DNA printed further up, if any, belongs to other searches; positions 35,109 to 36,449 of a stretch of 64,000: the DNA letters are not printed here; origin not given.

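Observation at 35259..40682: Polyprenyl-phosphate sugar glycosylation module: GT2 synthase-like, ArnT/PMT-like GT-C and DPPR-synthase-like UbiA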

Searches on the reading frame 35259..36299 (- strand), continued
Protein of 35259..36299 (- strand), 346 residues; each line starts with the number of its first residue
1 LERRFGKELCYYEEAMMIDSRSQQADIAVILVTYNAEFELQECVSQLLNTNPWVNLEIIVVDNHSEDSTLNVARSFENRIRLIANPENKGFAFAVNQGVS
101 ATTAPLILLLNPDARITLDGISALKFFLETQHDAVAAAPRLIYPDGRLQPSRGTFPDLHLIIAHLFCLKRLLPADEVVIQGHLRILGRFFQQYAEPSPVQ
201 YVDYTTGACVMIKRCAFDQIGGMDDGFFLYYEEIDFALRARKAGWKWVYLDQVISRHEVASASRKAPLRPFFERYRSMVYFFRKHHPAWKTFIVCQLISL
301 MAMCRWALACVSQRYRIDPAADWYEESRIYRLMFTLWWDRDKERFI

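Call 43: find_homologous_proteins(query=window:35259-36299:-, max_evalue=0.00001)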
Query window:35259-36299:- (346 aa): 294 proteins with E <= 0.00001 among 2131 candidates; the best 120 are listed.
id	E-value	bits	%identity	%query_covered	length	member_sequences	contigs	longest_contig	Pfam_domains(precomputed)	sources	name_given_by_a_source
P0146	6.3e-225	764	100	95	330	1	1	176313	PF10111.15,PF13641.13,PF00535.33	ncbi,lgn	-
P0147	4.3e-99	350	52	90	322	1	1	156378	PF13632.13,PF13641.13,PF00535.33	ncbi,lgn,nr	ncbi:glycosyltransferase family 2 protein [bacterium]|nr:glycosyltransferase family 2 protein [candi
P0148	1.9e-98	348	51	88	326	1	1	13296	PF13641.13,PF00535.33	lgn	-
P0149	8.5e-98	346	51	89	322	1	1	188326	PF13632.13,PF10111.15,PF13641.13,PF00535.33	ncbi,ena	-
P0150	3.0e-96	341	51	89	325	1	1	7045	PF13641.13,PF00535.33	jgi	-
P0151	3.8e-96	340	50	88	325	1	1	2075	PF13641.13,PF00535.33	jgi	-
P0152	4.0e-96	340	51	89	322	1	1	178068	PF10111.15,PF13641.13,PF00535.33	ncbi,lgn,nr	ncbi:glycosyltransferase family 2 protein [bacterium]|nr:glycosyltransferase family 2 protein [candi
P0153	4.3e-96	340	50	94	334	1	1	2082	PF13632.13,PF13641.13,PF00535.33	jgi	jgi:N-acetylglucosaminyl-diphospho-decaprenol L-rhamnosyltransferase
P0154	1.6e-95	338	50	88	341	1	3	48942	PF13641.13,PF00535.33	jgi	jgi:GT2 family glycosyltransferase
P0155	1.7e-95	338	51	87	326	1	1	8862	PF13641.13,PF00535.33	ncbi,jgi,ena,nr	ncbi:MAG TPA: glycosyltransferase family 2 protein [bacterium]|nr:glycosyltransferase family 2 prote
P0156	2.7e-95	338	51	88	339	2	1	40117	PF13632.13,PF13641.13,PF00535.33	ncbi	-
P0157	9.4e-95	336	50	89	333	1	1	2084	PF13632.13,PF10111.15,PF13641.13,PF00535.33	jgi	jgi:GT2 family glycosyltransferase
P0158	1.1e-94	336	50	92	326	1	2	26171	PF13632.13,PF10111.15,PF13641.13,PF00535.33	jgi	jgi:GT2 family glycosyltransferase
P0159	4.4e-93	330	50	89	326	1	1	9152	PF13641.13,PF00535.33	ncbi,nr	ncbi:glycosyltransferase family 2 protein [bacterium]|nr:glycosyltransferase family 2 protein [candi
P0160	5.0e-93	330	49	88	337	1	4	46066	PF13632.13,PF10111.15,PF13641.13,PF00535.33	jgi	jgi:GT2 family glycosyltransferase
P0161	3.9e-92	327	48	92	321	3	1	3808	PF13632.13,PF13641.13,PF00535.33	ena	-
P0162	2.5e-91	325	49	90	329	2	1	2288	PF13632.13,PF10111.15,PF13641.13,PF00535.33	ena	-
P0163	7.0e-91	323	49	88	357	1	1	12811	PF13641.13,PF00535.33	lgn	-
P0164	2.6e-89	318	48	88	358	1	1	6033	PF13632.13,PF13641.13,PF00535.33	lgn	-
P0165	2.4e-88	315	46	89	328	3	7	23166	PF10111.15,PF13641.13,PF00535.33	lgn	-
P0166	2.9e-87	311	50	84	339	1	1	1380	PF13632.13,PF10111.15,PF13641.13,PF00535.33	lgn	-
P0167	6.6e-87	310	47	87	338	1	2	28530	PF13632.13,PF10111.15,PF13641.13,PF00535.33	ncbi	-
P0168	4.2e-86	307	47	89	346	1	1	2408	PF13641.13,PF00535.33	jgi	jgi:GT2 family glycosyltransferase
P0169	1.0e-82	296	46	91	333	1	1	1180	PF00535.33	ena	-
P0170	4.9e-82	294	44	89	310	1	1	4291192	PF10111.15,PF13641.13,PF00535.33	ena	-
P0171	8.2e-82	293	44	92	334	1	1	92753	PF13632.13,PF13641.13,PF00535.33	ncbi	-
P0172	9.3e-80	287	42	91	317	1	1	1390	PF13632.13,PF10111.15,PF13641.13,PF00535.33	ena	-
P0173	1.1e-77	280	43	94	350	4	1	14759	PF10111.15,PF13641.13,PF00535.33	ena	-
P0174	1.2e-77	280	44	87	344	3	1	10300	PF13641.13,PF00535.33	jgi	-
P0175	8.1e-76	274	42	90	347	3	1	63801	PF10111.15,PF13641.13,PF00535.33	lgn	-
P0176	3.1e-64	235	41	87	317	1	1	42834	PF10111.15,PF13641.13,PF00535.33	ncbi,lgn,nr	ncbi:MAG: glycosyltransferase family 2 protein [Parcubacteria group bacterium]|nr:glycosyltransferas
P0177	6.7e-52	195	41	75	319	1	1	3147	PF13641.13,PF00535.33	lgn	-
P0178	8.5e-52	195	40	87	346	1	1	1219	PF00535.33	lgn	-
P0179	1.6e-46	177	36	81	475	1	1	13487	PF04463.18,PF13641.13,PF00535.33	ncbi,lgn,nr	ncbi:DUF523 domain-containing protein [bacterium]|nr:DUF523 domain-containing protein [candidate div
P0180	7.7e-41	159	33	80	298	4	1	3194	PF10111.15,PF13641.13,PF00535.33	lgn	-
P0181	1.5e-40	158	32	84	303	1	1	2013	PF13632.13,PF10111.15,PF13641.13,PF00535.33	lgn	-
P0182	2.2e-40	157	36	75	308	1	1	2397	PF13632.13,PF13641.13,PF00535.33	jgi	-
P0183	5.1e-40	156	34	83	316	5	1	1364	PF13712.13,PF13632.13,PF13641.13,PF00535.33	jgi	jgi:GT2 family glycosyltransferase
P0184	7.4e-39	152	32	79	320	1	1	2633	PF13632.13,PF10111.15,PF13641.13,PF00535.33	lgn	-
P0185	9.0e-39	152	33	86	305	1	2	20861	PF13632.13,PF13641.13,PF00535.33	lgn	-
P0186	1.2e-38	151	33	79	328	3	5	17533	PF13632.13,PF13641.13,PF00535.33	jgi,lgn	jgi:hypothetical protein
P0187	1.2e-37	148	33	81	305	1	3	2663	PF13632.13,PF13641.13,PF00535.33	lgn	-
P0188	3.2e-37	147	32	86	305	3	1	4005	PF13632.13,PF13641.13,PF00535.33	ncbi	-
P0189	1.4e-36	145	35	75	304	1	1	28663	PF13632.13,PF13641.13,PF00535.33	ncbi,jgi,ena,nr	ncbi:MAG TPA: glycosyltransferase family 2 protein [Planctomycetota bacterium]|nr:glycosyltransferas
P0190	3.4e-36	143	36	76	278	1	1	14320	PF13632.13,PF10111.15,PF13641.13,PF00535.33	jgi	jgi:hypothetical protein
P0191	3.7e-36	143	32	86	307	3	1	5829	PF13632.13,PF13641.13,PF00535.33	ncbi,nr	ncbi:MAG: glycosyltransferase family 2 protein [Anaerolineae bacterium]|nr:glycosyltransferase famil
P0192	4.3e-36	143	32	89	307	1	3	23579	PF13641.13,PF00535.33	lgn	-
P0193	4.9e-36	143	33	83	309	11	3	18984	PF13632.13,PF13641.13,PF00535.33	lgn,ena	-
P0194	5.4e-36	143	32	85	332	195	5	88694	PF13641.13,PF00535.33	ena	-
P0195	6.6e-36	142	35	76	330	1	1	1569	PF13632.13,PF13506.14,PF13641.13,PF00535.33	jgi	jgi:hypothetical protein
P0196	6.8e-36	142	31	86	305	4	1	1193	PF13712.13,PF13632.13,PF13641.13,PF00535.33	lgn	-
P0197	8.2e-36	142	33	88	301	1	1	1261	PF13632.13,PF10111.15,PF13641.13,PF00535.33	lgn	-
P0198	1.0e-35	142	32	81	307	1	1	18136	PF13632.13,PF13641.13,PF00535.33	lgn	-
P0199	1.1e-35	142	31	85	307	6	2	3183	PF13632.13,PF13641.13,PF00535.33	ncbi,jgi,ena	-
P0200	1.6e-35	141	37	75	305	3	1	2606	PF13632.13,PF13641.13,PF00535.33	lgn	-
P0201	2.8e-35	140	34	81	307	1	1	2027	PF13632.13,PF13641.13,PF00535.33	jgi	jgi:GT2 family glycosyltransferase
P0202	4.3e-35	140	36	75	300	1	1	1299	PF13632.13,PF13641.13,PF00535.33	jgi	jgi:GT2 family glycosyltransferase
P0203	4.5e-35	140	31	76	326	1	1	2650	PF13632.13,PF13641.13,PF00535.33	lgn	-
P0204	6.2e-35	139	34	85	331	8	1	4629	PF13632.13,PF10111.15,PF13506.14,PF13641.13,PF00535.33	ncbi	-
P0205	9.9e-35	138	36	75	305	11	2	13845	PF13632.13,PF13641.13,PF00535.33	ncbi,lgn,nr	ncbi:MAG: glycosyltransferase family 2 protein [Chloroflexi bacterium]|nr:glycosyltransferase family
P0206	1.0e-34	138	37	76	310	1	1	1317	PF13641.13,PF00535.33,PF02709.21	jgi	jgi:N-acetylglucosaminyl-diphospho-decaprenol L-rhamnosyltransferase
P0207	2.8e-34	137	35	89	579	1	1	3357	PF06293.21,PF13641.13,PF01163.29,PF00535.33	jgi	-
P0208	2.9e-34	137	32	75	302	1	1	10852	PF10111.15,PF13641.13,PF00535.33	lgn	-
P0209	3.6e-34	137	31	82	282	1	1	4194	PF13641.13,PF00535.33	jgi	jgi:GT2 family glycosyltransferase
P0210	4.7e-34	136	34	79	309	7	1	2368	PF13632.13,PF10111.15,PF13641.13,PF00535.33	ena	-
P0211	9.7e-34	135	34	77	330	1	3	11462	PF13632.13,PF13506.14,PF13641.13,PF00535.33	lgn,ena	-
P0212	1.7e-33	134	36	81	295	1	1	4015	PF13632.13,PF13641.13,PF00535.33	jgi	jgi:N-acetylglucosaminyl-diphospho-decaprenol L-rhamnosyltransferase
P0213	3.1e-33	134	32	70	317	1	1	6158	PF13632.13,PF13641.13,PF00535.33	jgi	jgi:GT2 family glycosyltransferase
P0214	4.2e-33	133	32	75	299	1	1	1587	PF13632.13,PF13641.13,PF00535.33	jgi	jgi:GT2 family glycosyltransferase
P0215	5.3e-33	133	36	68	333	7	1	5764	PF13632.13,PF13641.13,PF00535.33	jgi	-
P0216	7.1e-33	132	32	78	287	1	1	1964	PF13632.13,PF13641.13,PF00535.33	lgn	-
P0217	1.7e-32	131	35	84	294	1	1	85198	PF13641.13,PF00535.33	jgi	jgi:N-acetylglucosaminyl-diphospho-decaprenol L-rhamnosyltransferase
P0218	4.0e-32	130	31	75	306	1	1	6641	PF13632.13,PF10111.15,PF13641.13,PF00535.33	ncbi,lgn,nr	ncbi:MAG: glycosyltransferase family 2 protein [Armatimonadetes bacterium]|nr:glycosyltransferase fa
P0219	4.0e-32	130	33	67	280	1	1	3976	PF13641.13,PF00535.33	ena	-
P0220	4.1e-32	130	36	76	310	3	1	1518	PF13632.13,PF13641.13,PF00535.33,PF02709.21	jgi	jgi:GT2 family glycosyltransferase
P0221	6.3e-32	129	34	73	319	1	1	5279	PF13632.13,PF13641.13,PF00535.33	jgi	jgi:N-acetylglucosaminyl-diphospho-decaprenol L-rhamnosyltransferase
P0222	7.1e-32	129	35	82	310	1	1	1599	PF13632.13,PF10111.15,PF13641.13,PF00535.33,PF02709.21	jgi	jgi:N-acetylglucosaminyl-diphospho-decaprenol L-rhamnosyltransferase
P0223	8.1e-32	129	34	75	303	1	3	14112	PF10111.15,PF13641.13,PF00535.33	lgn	-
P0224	9.1e-32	129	32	75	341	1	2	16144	PF13641.13,PF00535.33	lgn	-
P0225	9.8e-32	129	34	75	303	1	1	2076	PF13632.13,PF10111.15,PF13641.13,PF00535.33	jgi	jgi:GT2 family glycosyltransferase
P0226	3.1e-31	127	30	87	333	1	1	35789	PF13632.13,PF10111.15,PF13641.13,PF00535.33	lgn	-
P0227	3.2e-31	127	33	75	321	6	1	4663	PF13632.13,PF10111.15,PF13641.13,PF00535.33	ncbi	-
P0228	4.1e-31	127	32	81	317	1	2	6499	PF13641.13,PF00535.33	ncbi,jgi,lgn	-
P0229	4.3e-31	127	30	88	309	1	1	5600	PF13641.13,PF00535.33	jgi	jgi:GT2 family glycosyltransferase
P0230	5.2e-31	126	35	73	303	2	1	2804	PF13641.13,PF00535.33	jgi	jgi:GT2 family glycosyltransferase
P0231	5.9e-31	126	35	75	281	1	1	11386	PF13632.13,PF13641.13,PF00535.33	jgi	jgi:GT2 family glycosyltransferase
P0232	7.7e-31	126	32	90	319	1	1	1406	PF13632.13,PF10111.15,PF13641.13,PF00535.33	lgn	-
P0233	1.1e-30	125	33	77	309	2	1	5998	PF13632.13,PF10111.15,PF13641.13,PF00535.33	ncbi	-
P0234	1.2e-30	125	33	77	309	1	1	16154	PF13632.13,PF13641.13,PF00535.33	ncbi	ncbi:MAG: glycosyltransferase family 2 protein [Acidobacteriota bacterium]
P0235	1.3e-30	125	34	82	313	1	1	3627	PF13632.13,PF13641.13,PF00535.33,PF02709.21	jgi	jgi:N-acetylglucosaminyl-diphospho-decaprenol L-rhamnosyltransferase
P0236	1.3e-30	125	35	76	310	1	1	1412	PF10111.15,PF13641.13,PF00535.33,PF02709.21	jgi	jgi:N-acetylglucosaminyl-diphospho-decaprenol L-rhamnosyltransferase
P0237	1.5e-30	125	35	82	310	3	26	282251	PF13632.13,PF13641.13,PF00535.33,PF02709.21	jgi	jgi:N-acetylglucosaminyl-diphospho-decaprenol L-rhamnosyltransferase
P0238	1.7e-30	125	34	84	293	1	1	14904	PF13632.13,PF10111.15,PF13641.13,PF00535.33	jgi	jgi:GT2 family glycosyltransferase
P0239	2.8e-30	124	35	74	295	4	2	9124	PF13632.13,PF10111.15,PF13641.13,PF00535.33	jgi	jgi:GT2 family glycosyltransferase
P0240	3.4e-30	124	34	76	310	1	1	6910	PF13632.13,PF13641.13,PF00535.33,PF02709.21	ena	-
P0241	3.6e-30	123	33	81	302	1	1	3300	PF13632.13,PF13641.13,PF00535.33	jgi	jgi:N-acetylglucosaminyl-diphospho-decaprenol L-rhamnosyltransferase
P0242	3.8e-30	123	34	86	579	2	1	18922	PF06293.21,PF13641.13,PF00535.33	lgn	-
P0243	3.9e-30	123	36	71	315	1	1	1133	PF13632.13,PF13641.13,PF00535.33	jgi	-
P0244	3.9e-30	123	35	75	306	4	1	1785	PF13632.13,PF13641.13,PF00535.33,PF02709.21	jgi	jgi:GT2 family glycosyltransferase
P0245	4.2e-30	123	31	77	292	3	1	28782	PF13632.13,PF13641.13,PF00535.33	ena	-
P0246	5.4e-30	123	31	77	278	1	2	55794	PF13632.13,PF10111.15,PF13641.13,PF00535.33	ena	-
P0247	5.8e-30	123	31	77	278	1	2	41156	PF13632.13,PF10111.15,PF13641.13,PF00535.33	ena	-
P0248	7.0e-30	123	34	76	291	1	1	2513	PF13632.13,PF13641.13,PF00535.33,PF02709.21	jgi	jgi:N-acetylglucosaminyl-diphospho-decaprenol L-rhamnosyltransferase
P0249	9.2e-30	122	34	75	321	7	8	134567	PF13632.13,PF10111.15,PF13641.13,PF00535.33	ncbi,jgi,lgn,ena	-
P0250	9.3e-30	122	32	97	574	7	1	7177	PF06293.21,PF00535.33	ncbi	-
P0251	1.0e-29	122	29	86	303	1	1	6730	PF13632.13,PF13641.13,PF00535.33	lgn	-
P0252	1.1e-29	122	35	81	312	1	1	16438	PF13632.13,PF13641.13,PF00535.33,PF02709.21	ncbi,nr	ncbi:MAG TPA: glycosyltransferase family 2 protein [Bryobacteraceae bacterium]|nr:glycosyltransferas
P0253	1.2e-29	122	32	78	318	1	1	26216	PF10111.15,PF13641.13,PF00535.33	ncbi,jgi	jgi:GT2 family glycosyltransferase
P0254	1.7e-29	121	32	81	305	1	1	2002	PF13641.13,PF00535.33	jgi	jgi:GT2 family glycosyltransferase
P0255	1.8e-29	121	31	81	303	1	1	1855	PF13632.13,PF10111.15,PF13641.13,PF00535.33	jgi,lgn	-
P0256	1.9e-29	121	32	79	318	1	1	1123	PF13632.13,PF13641.13,PF00535.33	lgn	-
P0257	2.0e-29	121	35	78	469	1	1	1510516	PF13632.13,PF13641.13,PF00535.33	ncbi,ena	-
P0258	2.7e-29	121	31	77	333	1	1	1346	PF13641.13,PF00535.33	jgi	jgi:GT2 family glycosyltransferase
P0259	2.9e-29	121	34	81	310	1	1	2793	PF13632.13,PF13641.13,PF00535.33,PF02709.21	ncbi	-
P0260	2.9e-29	121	34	76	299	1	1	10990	PF13632.13,PF13641.13,PF00535.33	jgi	jgi:N-acetylglucosaminyl-diphospho-decaprenol L-rhamnosyltransferase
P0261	3.1e-29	120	29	87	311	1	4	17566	PF13632.13,PF10111.15,PF13641.13,PF00535.33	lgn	-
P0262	3.2e-29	120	31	82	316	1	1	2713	PF13641.13,PF00535.33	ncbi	ncbi:MAG: glycosyltransferase family 2 protein [Rudaea sp.]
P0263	3.6e-29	120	33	83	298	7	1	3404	PF13632.13,PF10111.15,PF13641.13,PF00535.33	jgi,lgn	-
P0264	3.8e-29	120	34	82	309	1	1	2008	PF13632.13,PF13641.13,PF00535.33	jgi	jgi:N-acetylglucosaminyl-diphospho-decaprenol L-rhamnosyltransferase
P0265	5.3e-29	120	30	77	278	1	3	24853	PF13632.13,PF10111.15,PF13641.13,PF00535.33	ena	-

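Call 45: search_solved_structures(query=A2, max_evalue=0.001, show_alignments=0)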
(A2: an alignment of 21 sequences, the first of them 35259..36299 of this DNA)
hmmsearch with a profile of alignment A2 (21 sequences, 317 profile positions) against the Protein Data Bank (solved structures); distinct sequences matched with E-value up to 0.001: 43.
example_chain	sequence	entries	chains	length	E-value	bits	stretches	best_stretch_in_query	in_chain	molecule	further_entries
2z87_A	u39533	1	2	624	3.2e-29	105.1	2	9-268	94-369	Chondroitin synthase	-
2z86_A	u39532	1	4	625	3.2e-29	105.1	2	9-268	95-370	Chondroitin synthase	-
6p61_A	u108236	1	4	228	2.3e-22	82.6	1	4-122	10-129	Glycosyltransferase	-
5tze_C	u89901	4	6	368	1.5e-16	63.5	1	8-132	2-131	Glycosyl transferase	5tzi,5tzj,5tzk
5tz8_A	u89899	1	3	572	3.5e-16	62.3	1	8-131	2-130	Glycosyl transferase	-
6h1j_A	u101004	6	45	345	5.8e-16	61.6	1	6-115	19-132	Probable ss-1,3-N-acetylglucosaminyltransferase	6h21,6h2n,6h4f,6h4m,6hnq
3l7i_A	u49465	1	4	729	3e-15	59.2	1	8-111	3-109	Teichoic acid biosynthesis protein F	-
3l7m_A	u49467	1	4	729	3e-15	59.2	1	8-111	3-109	Teichoic acid biosynthesis protein F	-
3l7j_A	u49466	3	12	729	3e-15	59.2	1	8-111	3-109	Teichoic acid biosynthesis protein F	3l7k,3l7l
3bcv_A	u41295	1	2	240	1.1e-14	57.4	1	7-110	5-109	Putative glycosyltransferase protein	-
5mlz_A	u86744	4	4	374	1.7e-14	56.8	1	5-118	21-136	Dolichol monophosphate mannose synthase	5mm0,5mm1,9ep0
6yv7_B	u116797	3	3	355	3.5e-14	55.7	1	6-121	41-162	Glycosyl transferase, family 2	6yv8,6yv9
6yv7_A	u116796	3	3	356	3.5e-14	55.7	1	6-121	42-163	Glycosyl transferase, family 2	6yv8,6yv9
5hea_A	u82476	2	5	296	7.8e-14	54.6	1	6-114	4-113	Putative glycosyltransferase (GalT1)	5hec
8vh7_A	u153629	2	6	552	7.3e-13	51.4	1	5-119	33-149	Heparosan synthase B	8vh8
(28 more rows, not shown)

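Call 57: predict_structure(alignment_id=A2)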
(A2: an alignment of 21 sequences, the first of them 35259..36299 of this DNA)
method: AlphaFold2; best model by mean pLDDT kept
length: 346 residues; sequences in the alignment: 21
mean_pLDDT: 90.2   pTM: 0.87
mean pLDDT of the five models: 90.2, 89.1, 88.9, 88.3, 87.0
residues with pLDDT >= 90: 264; 70-90: 49; 50-70: 8; < 50: 25
segments of 3 or more residues with pLDDT < 50: 1-21, 343-346
pLDDT, mean of each block of 10 residues (from residue 1): 44 46 84 96 96 92 96 97 96 97 98 97 98 98 93 94 91 88 86 91 95 98 94 97 98 92 78 95 97 97 96 94 95 88 48
secondary structure, 60 per line:
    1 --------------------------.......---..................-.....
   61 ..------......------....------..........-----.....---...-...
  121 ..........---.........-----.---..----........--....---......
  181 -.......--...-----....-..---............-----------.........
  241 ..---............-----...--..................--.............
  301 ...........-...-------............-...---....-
elements in order: E27-33 H37-54 E56-62 H69-74 E81-84 H91-100 E106-110 E114-116 H118-130 E134-142 H158-165 H168-171 H175-180 H182-188 E199-202 E209-213 H214-220 H232-242 E246-257 H268-285 H288-311 H323-334 H342-345
